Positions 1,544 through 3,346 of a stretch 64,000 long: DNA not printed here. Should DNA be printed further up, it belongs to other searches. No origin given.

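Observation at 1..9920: ABC glycan importer transcriptionally wired to three uncharacterised envelope proteins (NHL/TPR propeller, Yip1-like, DUF5696-like)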

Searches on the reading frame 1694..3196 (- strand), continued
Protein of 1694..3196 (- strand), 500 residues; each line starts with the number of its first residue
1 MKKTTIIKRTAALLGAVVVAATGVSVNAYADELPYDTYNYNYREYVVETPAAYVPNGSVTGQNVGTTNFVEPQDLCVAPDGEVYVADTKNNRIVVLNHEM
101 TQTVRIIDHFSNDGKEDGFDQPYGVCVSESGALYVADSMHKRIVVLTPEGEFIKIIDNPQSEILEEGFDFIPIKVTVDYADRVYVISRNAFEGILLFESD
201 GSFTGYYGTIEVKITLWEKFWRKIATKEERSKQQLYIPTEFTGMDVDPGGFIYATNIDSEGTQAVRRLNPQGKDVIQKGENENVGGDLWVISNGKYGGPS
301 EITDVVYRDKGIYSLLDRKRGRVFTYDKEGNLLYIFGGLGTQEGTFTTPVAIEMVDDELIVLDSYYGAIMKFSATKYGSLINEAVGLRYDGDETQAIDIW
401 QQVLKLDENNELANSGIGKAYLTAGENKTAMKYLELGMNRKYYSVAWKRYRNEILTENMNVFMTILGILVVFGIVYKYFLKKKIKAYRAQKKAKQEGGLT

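Call 58: fold_search(model_id=the predicted structure, library=pdb)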
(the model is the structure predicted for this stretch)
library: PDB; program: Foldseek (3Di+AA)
matches with E <= 10: 1442; with E <= 0.001: 437
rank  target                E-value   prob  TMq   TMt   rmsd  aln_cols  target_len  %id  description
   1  8j72_B                1.8e-19  1.00  0.46  0.79   5.2       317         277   22  Crystal structure of mammalian Trim71 in complex with lncRNA Trincr1 (released 2024-03-06)
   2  6fq3_A                6.6e-19  1.00  0.48  0.60   7.5       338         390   19  Crystal structure of Danio rerio Lin41 filamin-NHL domains in complex with lin-29A 5'UTR 13mer RNA (released 2018-05-09)
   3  8j72_A                3.6e-18  1.00  0.45  0.79   5.1       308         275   22  Crystal structure of mammalian Trim71 in complex with lncRNA Trincr1 (released 2024-03-06)
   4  7qrx_A                3.6e-18  1.00  0.47  0.80   5.5       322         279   22  Crystal structure of NHL domain of TRIM71 (released 2022-05-04)
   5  9jur                  6.9e-18  1.00  0.45  0.77   6.3       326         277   22  Crystal Structure of NHL domain of human E3 ubiquitin-protein ligase TRIM71 (released 2025-04-30)
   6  6d69                  7.3e-18  1.00  0.47  0.79   4.6       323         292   21  Crystal Structure of the NHL Repeat Region of D. melanogaster Thin (released 2019-04-24)
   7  6fpt_B                1.2e-17  1.00  0.47  0.60   5.1       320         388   20  Crystal structure of Danio rerio Lin41 filamin-NHL domains (released 2018-05-09)
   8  6xg7                  1.3e-17  1.00  0.48  0.80   4.7       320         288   21  1.3 A Resolution Structure of the of the NHL Repeat Region of D. melanogaster Thin (released 2020-12-16)
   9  6fpt_A                4.9e-17  1.00  0.47  0.59   5.1       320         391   20  Crystal structure of Danio rerio Lin41 filamin-NHL domains (released 2018-05-09)
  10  7qrw                  8.0e-14  1.00  0.45  0.78   5.6       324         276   19  Crystal structure of NHL domain of TRIM3 (released 2022-05-04)
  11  7qrv_B                9.4e-14  1.00  0.44  0.77   4.9       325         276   18  Crystal structure of NHL domain of TRIM2 (full C-terminal) (released 2022-05-04)
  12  7qrv_D                1.7e-13  1.00  0.46  0.78   5.2       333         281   18  Crystal structure of NHL domain of TRIM2 (full C-terminal) (released 2022-05-04)
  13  7qrv_A                2.3e-13  1.00  0.45  0.77   4.8       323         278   19  Crystal structure of NHL domain of TRIM2 (full C-terminal) (released 2022-05-04)
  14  7b96_A                2.7e-13  1.00  0.44  0.75   5.1       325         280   18  NHL domain of human TRIM2 (released 2022-01-12)
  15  4zlr_A                3.1e-13  1.00  0.44  0.75   4.7       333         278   16  Structure of the Brat-NHL domain bound to consensus RNA motif (released 2015-11-11)
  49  1rwl                  5.5e-11  1.00  0.40  0.74   5.1       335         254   17  Extracellular domain of Mycobacterium tuberculosis PknD (released 2004-04-27)
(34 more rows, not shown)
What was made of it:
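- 1694..3196 (-): Type-I membrane protein: signal peptide, six-bladed NHL propeller (38-374), TPR-like helices (376-457) and a C-terminal TM helix (459-496) with a basic tail. Family signatures are LYIPTEF and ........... Call 58: Foldseek matches to TRIM71, Brat and Thin NHL domains and the PknD sensor.
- On NHL-repeat six-bladed beta-propeller: Call 58: TM-score (target-normalised) 0.75-0.83 to NHL domains.
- Closest known: PknD extracellular NHL sensor domain. Same: A six-bladed NHL propeller displayed outside the membrane on a single TM helix (call 58).
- Call 58: the extracellular sensor domain of the M. tuberculosis kinase PknD (1rwl) is among the structural matches, and the best matches are ligand-binding NHL domains. 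Call 58: virginiamycin B lyase appears at rank 36 and below.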

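Call 75: find_encoding_contigs(protein=P0272, flank=10000, max_places=2)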
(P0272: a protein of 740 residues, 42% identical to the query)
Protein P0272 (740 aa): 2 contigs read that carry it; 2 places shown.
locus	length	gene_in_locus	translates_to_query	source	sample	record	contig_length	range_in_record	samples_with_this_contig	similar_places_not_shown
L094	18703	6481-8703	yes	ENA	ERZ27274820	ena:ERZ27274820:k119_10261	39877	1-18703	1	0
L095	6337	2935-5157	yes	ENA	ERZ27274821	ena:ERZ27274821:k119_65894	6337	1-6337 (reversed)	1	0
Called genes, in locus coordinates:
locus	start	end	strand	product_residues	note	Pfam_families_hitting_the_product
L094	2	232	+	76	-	?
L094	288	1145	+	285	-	PF00528:BPD_transp_1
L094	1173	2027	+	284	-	PF00528:BPD_transp_1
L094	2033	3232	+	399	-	PF01436:NHL (faint)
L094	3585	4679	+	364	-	PF01547:SBP_bac_1, PF13416:SBP_bac_8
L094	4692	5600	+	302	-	PF00528:BPD_transp_1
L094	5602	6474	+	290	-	PF00528:BPD_transp_1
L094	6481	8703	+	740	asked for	PF01436:NHL (faint), PF06580:His_kinase, PF02518:HATPase_c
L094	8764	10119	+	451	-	PF00072:Response_reg, PF00165:HTH_AraC (faint), PF12833:HTH_18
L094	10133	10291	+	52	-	-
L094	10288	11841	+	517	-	PF13320:GH123_cat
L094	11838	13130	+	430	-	PF00890:FAD_binding_2 (faint), PF01134:GIDA (weak), PF01266:DAO (faint), PF12831:FAD_oxidored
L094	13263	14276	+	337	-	PF02811:PHP (weak)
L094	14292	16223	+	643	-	PF01120:Alpha_L_fucos (weak), PF14871:GHL6 (weak)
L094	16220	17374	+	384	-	PF02065:Melibiase, PF16499:Melibiase_2, PF17801:Melibiase_C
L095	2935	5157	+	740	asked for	PF01436:NHL (faint), PF06580:His_kinase, PF02518:HATPase_c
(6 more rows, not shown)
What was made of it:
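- Call 75: that gene sits directly after SBP-perm-perm and before an AraC-type response regulator.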

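Call 77: find_related_loci(query=A8, collection=metagenome_contigs, flank=10000)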
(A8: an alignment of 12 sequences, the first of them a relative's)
Query A8 (703 aa) in metagenome_contigs; peptide patterns used: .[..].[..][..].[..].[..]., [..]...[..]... (x = any residue, [..] = any of these).
600 stretches matched a pattern (row limit reached: there are more); 531 encode a relative of the query (tblastn E <= 1e-3); the best 80 are kept; 80 distinct loci.
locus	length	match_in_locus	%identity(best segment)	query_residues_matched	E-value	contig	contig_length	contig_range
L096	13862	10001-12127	58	4-703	0e+0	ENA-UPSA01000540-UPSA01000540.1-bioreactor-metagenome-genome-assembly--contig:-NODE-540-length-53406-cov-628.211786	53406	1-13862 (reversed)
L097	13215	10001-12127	58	4-703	0e+0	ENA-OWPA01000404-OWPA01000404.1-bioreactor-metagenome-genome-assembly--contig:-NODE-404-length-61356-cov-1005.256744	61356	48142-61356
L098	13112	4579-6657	57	20-703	0e+0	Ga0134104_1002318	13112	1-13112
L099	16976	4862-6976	58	8-703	0e+0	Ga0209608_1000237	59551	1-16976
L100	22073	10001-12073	48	1-702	0e+0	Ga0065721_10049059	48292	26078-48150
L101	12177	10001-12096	65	8-703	0e+0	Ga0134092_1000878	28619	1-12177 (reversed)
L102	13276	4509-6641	47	2-703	0e+0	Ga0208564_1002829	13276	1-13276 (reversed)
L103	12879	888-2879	46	20-702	0e+0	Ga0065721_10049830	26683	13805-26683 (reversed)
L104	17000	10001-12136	45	12-703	0e+0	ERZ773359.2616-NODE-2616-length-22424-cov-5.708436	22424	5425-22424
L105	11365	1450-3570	45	25-703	0e+0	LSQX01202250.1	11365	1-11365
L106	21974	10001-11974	45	30-702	0e+0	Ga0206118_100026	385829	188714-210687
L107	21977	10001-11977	48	29-701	0e+0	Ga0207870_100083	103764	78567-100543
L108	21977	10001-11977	48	29-701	0e+0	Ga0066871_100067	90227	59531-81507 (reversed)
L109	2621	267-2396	45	3-703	0e+0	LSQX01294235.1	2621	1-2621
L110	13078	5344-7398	46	1-703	0e+0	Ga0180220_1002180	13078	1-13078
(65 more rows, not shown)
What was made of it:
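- All 80 matches run to the C-terminal end of the query, so the TPR region appears to be retained in those loci too (call 77).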
